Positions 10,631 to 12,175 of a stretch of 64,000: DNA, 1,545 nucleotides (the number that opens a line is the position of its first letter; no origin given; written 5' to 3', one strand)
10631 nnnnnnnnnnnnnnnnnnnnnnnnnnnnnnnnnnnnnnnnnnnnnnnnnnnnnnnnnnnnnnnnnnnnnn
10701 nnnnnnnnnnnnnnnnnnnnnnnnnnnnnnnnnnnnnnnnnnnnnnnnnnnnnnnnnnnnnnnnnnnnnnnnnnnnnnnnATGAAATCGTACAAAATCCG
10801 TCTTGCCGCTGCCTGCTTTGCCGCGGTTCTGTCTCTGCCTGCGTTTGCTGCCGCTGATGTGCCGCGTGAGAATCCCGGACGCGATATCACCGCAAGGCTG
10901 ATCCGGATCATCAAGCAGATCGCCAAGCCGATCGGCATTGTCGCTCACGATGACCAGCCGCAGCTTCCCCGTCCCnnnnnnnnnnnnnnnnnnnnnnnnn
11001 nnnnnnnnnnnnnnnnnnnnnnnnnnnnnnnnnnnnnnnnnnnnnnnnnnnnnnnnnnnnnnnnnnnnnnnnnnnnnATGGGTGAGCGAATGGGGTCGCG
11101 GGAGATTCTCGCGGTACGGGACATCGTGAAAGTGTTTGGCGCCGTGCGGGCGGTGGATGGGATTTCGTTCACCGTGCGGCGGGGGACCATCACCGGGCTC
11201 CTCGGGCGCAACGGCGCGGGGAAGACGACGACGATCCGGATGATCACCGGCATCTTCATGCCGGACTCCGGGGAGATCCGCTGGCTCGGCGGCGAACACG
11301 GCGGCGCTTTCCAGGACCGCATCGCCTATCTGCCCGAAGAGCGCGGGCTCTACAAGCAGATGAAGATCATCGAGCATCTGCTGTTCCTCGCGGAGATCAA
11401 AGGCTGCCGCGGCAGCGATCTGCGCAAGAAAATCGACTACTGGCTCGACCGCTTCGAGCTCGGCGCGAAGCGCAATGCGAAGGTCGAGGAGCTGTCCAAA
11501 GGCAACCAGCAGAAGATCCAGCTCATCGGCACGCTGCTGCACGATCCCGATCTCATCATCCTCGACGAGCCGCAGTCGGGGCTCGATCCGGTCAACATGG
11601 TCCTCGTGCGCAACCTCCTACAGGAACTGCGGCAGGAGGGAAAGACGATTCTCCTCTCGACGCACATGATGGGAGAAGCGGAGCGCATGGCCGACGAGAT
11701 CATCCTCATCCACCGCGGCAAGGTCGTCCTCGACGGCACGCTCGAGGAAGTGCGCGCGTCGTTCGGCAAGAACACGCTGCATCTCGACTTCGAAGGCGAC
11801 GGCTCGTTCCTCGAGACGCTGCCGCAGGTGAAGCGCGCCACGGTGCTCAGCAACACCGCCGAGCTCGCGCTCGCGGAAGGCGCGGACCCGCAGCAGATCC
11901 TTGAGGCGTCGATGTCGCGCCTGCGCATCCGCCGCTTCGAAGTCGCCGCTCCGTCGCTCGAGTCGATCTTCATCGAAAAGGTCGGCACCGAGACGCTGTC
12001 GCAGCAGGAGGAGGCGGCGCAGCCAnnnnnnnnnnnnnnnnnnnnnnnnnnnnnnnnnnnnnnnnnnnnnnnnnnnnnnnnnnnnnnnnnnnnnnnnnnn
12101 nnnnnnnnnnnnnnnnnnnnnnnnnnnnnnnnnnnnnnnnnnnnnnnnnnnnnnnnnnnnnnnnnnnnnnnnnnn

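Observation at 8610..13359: ECF sigma/anti-sigma pair, a tiny signal-peptide peptide, a GC hairpin and an ABC-2 exporter: candidate undescribed peptide production/export module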

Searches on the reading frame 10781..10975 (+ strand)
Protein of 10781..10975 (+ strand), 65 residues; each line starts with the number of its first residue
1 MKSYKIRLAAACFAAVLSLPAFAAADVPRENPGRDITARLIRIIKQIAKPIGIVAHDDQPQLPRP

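Call 5: search_protein_families(library=pfam, proteins=[window:10781-10975:+], max_evalue=0.01)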
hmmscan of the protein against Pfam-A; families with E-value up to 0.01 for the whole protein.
window:10781-10975:+ (65 aa): 0 families

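Call 6: search_protein_families(library=ncbifam, proteins=[window:10781-10975:+], max_evalue=0.01)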
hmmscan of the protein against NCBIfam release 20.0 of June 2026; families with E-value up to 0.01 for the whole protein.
window:10781-10975:+ (65 aa): 0 families

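Call 7: find_homologous_proteins(query=window:10781-10975:+, max_evalue=1)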
Query window:10781-10975:+ (65 aa): 1 proteins with E <= 1 among 4 candidates.
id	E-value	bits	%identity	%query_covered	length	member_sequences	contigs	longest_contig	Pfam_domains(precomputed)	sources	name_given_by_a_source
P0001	3.0e-34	133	100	100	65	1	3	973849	-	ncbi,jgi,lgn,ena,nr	ncbi:MAG: hypothetical protein JO197_11445 [Acidobacteria bacterium]|nr:hypothetical protein [Acidob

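Call 14: find_homologous_proteins(query=A1, max_evalue=0.01)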
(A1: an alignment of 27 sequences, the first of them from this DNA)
Query A1 (27 sequences) (65 aa, profile of the alignment): 37 proteins with E <= 0.01 among 1163 candidates.
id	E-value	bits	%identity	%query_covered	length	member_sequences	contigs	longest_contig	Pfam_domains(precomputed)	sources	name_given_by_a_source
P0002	6.1e-17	79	36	89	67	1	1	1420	-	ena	-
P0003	1.2e-15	75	26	98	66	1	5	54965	-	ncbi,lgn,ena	-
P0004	1.5e-15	75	34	89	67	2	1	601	-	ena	-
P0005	5.4e-15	73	33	97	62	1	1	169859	-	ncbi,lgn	-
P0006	5.5e-15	73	27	94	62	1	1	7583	-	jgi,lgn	jgi:hypothetical protein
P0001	1.0e-14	72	100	100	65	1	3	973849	-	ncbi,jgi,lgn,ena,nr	ncbi:MAG: hypothetical protein JO197_11445 [Acidobacteria bacterium]|nr:hypothetical protein [Acidob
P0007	3.0e-14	70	34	89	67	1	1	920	-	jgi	jgi:hypothetical protein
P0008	3.1e-14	70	35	94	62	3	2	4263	-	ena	-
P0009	3.6e-14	70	34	94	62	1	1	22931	-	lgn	-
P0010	3.8e-14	70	30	89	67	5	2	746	-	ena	-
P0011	4.6e-14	70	30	65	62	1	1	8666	-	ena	-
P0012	4.7e-14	70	32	89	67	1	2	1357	-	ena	-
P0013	5.0e-14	70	33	42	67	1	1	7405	-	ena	-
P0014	1.3e-13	68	39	88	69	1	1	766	-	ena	-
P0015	1.7e-13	68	-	-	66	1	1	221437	-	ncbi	-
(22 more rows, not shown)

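Call 22: search_protein_representatives(alignment_id=A2)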
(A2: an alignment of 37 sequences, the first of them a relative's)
Query: 37 sequences, 66 profile positions. Proteins with E-value up to 0.001 (for the whole library): 403; up to 1e-10: 36; up to 1e-30: 0. The best 150 are listed.
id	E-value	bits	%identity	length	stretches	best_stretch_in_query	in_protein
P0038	3.4e-30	120.5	-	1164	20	8-37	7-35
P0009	3.5e-22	94.8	-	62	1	1-66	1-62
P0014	7.4e-22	93.8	-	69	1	1-66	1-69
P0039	3.0e-21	91.8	-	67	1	1-66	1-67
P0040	7.5e-19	84.1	-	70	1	1-66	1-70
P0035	4.0e-17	78.6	-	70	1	1-66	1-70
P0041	2.1e-16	76.3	-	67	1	1-66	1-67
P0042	5.9e-16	74.9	-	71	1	1-66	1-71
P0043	1.9e-15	73.2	-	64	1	1-66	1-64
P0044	2.3e-15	73.0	-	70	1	1-66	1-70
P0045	4.9e-15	71.9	-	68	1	1-66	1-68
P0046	8.5e-15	71.2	-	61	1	1-66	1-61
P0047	1.3e-14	70.6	-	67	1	1-66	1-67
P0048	1.8e-14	70.1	-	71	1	1-66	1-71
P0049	2.4e-14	69.7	-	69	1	1-66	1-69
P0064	7.4e-12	61.7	-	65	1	1-66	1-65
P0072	1.7e-10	57.4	-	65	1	8-66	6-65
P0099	8.8e-09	51.9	-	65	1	5-66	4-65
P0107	1.5e-08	51.1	-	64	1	9-66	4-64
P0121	8.5e-08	48.7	-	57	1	5-66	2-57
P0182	2.0e-06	44.3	-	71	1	1-66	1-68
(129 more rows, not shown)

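Call 25: find_encoding_contigs(protein=P0121, flank=6000, max_places=3)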
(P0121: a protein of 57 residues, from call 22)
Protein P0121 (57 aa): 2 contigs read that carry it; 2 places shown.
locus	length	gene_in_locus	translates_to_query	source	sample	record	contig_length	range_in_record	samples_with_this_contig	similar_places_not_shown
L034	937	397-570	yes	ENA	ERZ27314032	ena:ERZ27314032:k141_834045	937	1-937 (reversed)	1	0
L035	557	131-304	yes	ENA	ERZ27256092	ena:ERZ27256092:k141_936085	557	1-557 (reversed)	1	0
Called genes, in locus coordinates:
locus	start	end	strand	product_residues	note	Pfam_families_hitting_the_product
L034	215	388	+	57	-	-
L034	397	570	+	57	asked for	-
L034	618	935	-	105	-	?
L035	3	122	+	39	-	?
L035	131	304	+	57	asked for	-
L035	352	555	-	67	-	?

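Call 27: find_encoding_contigs(protein=P0064, flank=7000, max_places=3)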
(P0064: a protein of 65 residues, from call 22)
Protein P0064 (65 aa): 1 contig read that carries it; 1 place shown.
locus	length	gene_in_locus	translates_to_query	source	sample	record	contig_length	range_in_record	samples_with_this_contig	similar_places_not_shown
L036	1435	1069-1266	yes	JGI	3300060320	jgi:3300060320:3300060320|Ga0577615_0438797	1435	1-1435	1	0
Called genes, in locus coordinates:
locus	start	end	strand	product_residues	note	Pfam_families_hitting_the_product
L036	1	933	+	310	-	?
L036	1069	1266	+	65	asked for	-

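Call 28: find_encoding_contigs(protein=P0099, flank=7000, max_places=3)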
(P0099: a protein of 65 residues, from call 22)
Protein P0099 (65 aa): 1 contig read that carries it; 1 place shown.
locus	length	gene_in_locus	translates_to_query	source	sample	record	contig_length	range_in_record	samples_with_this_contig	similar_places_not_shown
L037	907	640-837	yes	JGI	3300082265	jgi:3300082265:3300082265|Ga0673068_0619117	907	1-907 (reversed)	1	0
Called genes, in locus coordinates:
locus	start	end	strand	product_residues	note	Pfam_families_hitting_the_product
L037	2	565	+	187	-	?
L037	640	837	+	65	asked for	-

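Call 83: search_protein_families(library=padloc, proteins=[window:10781-10975:+], max_evalue=0.001)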
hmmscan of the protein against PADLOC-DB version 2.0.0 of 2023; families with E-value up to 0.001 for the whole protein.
window:10781-10975:+ (65 aa): 0 families

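Call 85: predict_structure(alignment_id=A2)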
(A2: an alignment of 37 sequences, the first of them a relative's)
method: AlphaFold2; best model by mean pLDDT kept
length: 65 residues; sequences in the alignment: 37
mean_pLDDT: 62.9   pTM: 0.29
mean pLDDT of the five models: 62.9, 61.9, 61.6, 60.2, 58.7
residues with pLDDT >= 90: 0; 70-90: 21; 50-70: 40; < 50: 4
segments of 3 or more residues with pLDDT < 50: none
pLDDT, mean of each block of 10 residues (from residue 1): 65 69 52 62 71 55 71
secondary structure, 60 per line:
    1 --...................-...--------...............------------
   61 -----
elements in order: H3-21 H34-48

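Call 87: find_encoding_contigs(protein=P0072, flank=6000, max_places=2)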
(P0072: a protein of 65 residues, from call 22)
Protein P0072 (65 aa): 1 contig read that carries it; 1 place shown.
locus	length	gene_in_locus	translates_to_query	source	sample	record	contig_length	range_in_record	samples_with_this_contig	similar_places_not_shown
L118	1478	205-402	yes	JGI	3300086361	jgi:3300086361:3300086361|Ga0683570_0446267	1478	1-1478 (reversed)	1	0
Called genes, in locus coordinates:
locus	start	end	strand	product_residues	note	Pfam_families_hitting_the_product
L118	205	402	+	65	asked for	-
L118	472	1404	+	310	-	PF00005:ABC_tran, PF13304:AAA_21, PF13732:DrrA1-3_C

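Call 88: find_encoding_contigs(protein=P0107, flank=6000, max_places=2)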
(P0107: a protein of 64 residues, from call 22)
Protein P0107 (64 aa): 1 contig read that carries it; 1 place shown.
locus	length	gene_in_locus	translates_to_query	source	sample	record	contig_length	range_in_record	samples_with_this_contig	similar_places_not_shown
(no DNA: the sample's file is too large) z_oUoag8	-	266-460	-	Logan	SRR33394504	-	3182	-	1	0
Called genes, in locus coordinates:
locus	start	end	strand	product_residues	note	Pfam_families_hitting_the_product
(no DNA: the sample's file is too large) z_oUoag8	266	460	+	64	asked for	-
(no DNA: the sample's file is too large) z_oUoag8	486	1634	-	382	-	PF13424:TPR_12 (faint)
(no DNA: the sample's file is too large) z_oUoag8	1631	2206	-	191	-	-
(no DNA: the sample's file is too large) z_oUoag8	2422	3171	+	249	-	-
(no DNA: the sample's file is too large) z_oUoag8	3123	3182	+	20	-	?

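Call 89: find_encoding_contigs(protein=P0182, flank=6000, max_places=2)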
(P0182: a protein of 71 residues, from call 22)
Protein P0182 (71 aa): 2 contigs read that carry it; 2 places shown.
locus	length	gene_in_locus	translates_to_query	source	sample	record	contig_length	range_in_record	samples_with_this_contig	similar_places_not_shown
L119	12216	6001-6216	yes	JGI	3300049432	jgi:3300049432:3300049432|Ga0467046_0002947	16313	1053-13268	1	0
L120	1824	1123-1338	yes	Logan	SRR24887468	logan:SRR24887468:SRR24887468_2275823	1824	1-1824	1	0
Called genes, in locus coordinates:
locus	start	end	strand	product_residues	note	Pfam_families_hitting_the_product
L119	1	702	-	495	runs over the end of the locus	-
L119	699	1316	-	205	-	PF07638:Sigma70_ECF (weak), PF04542:Sigma70_r2, PF08281:Sigma70_r4_2 (weak)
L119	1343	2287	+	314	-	PF07920:DUF1684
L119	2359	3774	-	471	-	PF01546:Peptidase_M20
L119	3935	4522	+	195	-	PF04542:Sigma70_r2 (weak), PF08281:Sigma70_r4_2 (weak), PF04545:Sigma70_r4 (weak)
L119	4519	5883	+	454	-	PF07719:TPR_2 (faint), PF25058:ARM_TT21 (faint), PF14938:SNAP (faint), PF13424:TPR_12 (weak)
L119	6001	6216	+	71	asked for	-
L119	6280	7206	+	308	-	PF00005:ABC_tran, PF13304:AAA_21, PF13732:DrrA1-3_C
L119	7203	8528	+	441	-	PF12679:ABC2_membrane_2, PF12698:ABC2_membrane_3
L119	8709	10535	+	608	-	PF00501:AMP-binding, PF23562:AMP-binding_C_3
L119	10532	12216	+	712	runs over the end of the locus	PF00378:ECH_1, PF16113:ECH_2, PF02737:3HCDH_N, PF00725:3HCDH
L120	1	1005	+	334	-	?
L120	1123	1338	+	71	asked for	-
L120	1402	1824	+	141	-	?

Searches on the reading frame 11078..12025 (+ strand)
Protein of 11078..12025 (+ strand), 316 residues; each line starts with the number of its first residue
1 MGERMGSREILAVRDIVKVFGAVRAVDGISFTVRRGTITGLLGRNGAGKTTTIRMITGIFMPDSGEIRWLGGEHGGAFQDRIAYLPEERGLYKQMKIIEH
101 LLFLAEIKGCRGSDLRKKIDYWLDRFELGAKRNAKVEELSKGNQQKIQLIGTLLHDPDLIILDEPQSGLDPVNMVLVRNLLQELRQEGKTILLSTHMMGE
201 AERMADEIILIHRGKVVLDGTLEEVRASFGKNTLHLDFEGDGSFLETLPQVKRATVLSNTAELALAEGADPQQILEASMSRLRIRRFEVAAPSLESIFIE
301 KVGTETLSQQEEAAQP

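Call 5: search_protein_families(library=pfam, proteins=[window:11078-12025:+], max_evalue=0.01)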
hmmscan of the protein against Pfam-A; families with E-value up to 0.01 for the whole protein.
window:11078-12025:+ (316 aa): 5 families
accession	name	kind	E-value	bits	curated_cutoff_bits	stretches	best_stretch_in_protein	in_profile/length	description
PF00005.33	ABC_tran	-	3.5e-28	99.3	25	1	27-166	2-136/137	ABC transporter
PF13732.12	DrrA1-3_C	-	3.1e-18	66.7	27.4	1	220-302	1-81/81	ATP-binding protein DrrA1-3-like, C-terminal domain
PF13304.12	AAA_21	-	1.9e-14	54.9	27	1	126-196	225-298/304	AAA domain, putative AbiEii toxin, Type IV TA system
PF02463.25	SMC_N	-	0.0046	16.9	40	0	159-202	161-206/220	RecF/RecN/SMC N terminal domain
PF04310.18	MukB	-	0.0078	16.4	23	0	37-79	27-69/226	MukB N-terminal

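Call 6: search_protein_families(library=ncbifam, proteins=[window:11078-12025:+], max_evalue=0.01)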
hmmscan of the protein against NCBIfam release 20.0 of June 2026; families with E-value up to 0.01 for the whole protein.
window:11078-12025:+ (316 aa): 189 families (the best 25 are shown)
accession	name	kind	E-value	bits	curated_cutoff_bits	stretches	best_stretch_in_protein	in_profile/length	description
TIGR03522.1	GldA_ABC_ATP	equivalog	2.5e-62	211.1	402.6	1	11-299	3-298/301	gliding motility-associated ABC transporter ATP-binding subunit GldA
TIGR01188.1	drrA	subfamily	6.6e-60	202.9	312.45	1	18-303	1-302/302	daunorubicin resistance ABC transporter, ATP-binding protein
NF033858.1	ABC2_perm_RbbA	equivalog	5.3e-48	163.6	1050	1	10-253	266-506/909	ribosome-associated ATPase/putative transporter RbbA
NF010060.0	PRK13537.1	equivalog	8.6e-46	156.2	521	1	6-305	11-311/314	nodulation factor ABC transporter ATP-binding protein NodI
TIGR03864.1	PQQ_ABC_ATP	hypoth_equivalog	3.9e-45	154.1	302.25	1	11-238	2-232/236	ABC transporter, ATP-binding subunit, PQQ-dependent alcohol dehydrogenase system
NF010059.0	PRK13536.1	equivalog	2.1e-42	145.1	549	1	11-305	44-339/342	nodulation factor ABC transporter ATP-binding protein NodI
TIGR03740.1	galliderm_ABC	subfamily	2.6e-42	145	309.75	1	11-223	1-209/223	lantibiotic protection ABC transporter ATP-binding subunit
TIGR01288.1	nodI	equivalog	1.1e-40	139.5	424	1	13-305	7-300/303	nodulation factor ABC transporter ATP-binding protein NodI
TIGR04406.1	LPS_export_lptB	equivalog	2.1e-38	132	240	1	11-227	2-224/239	LPS export ABC transporter ATP-binding protein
NF047565.1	PSM_export_PmtA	equivalog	2.9e-36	125.2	350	1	26-229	17-219/282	phenol-soluble modulin export ABC transporter ATP-binding protein PmtA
TIGR01257.1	rim_protein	equivalog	8e-34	115.8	4012.85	1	11-231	929-1153/2272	rim ABC transporter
TIGR04521.1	ECF_ATPase_2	equivalog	6.4e-32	110.8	330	1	23-226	18-233/279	energy-coupling factor transporter ATPase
NF008449.1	PRK11300.1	equivalog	8.4e-32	110.4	362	1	7-227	2-243/255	high-affinity branched-chain amino acid ABC transporter ATP-binding protein LivG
NF047930.1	ABC_ATP_B6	equivalog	8.8e-32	110.4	670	1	10-227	2-225/510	putative B6 ABC transporter ATP-binding protein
TIGR03410.1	urea_trans_UrtE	equivalog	5.1e-31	107.9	285.8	1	11-227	1-221/230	urea ABC transporter ATP-binding subunit UrtE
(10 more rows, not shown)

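Call 83: search_protein_families(library=padloc, proteins=[window:11078-12025:+], max_evalue=0.001)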
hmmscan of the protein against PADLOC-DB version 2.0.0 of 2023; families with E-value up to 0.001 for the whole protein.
window:11078-12025:+ (316 aa): 11 families
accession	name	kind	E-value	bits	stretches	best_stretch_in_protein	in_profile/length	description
PDLC04135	mad3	-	2.8e-26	90.9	2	126-235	249-366/374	mads_3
PDLC02980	AriA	-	4.8e-13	47.7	1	129-196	228-298/304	-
PDLC04140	mad8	-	1.3e-12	45.9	1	20-198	6-234/314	mads_8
PDLC04175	HEC-01A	-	3.4e-08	30.9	1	132-198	242-309/363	-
PDLC00293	PtuA1|PtuA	-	6.1e-07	26.8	1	85-196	263-381/527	AAA ATPase domain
PDLC02914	ATPase-Toprim_I-B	-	1.4e-06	25.8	0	137-204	183-251/443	-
PDLC04213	HEC-02A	-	1.9e-06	25.7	1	152-196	228-271/337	-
PDLC04214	HEC-02A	-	0.00031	18.1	0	153-196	229-277/338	-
PDLC04236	PDC-M01A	-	0.00041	17.5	0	38-61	65-88/388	-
PDLC04174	HEC-01A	-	0.00048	17.5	1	126-214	134-226/264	-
PDLC02358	Old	-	0.00079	16.3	0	157-205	285-335/578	Old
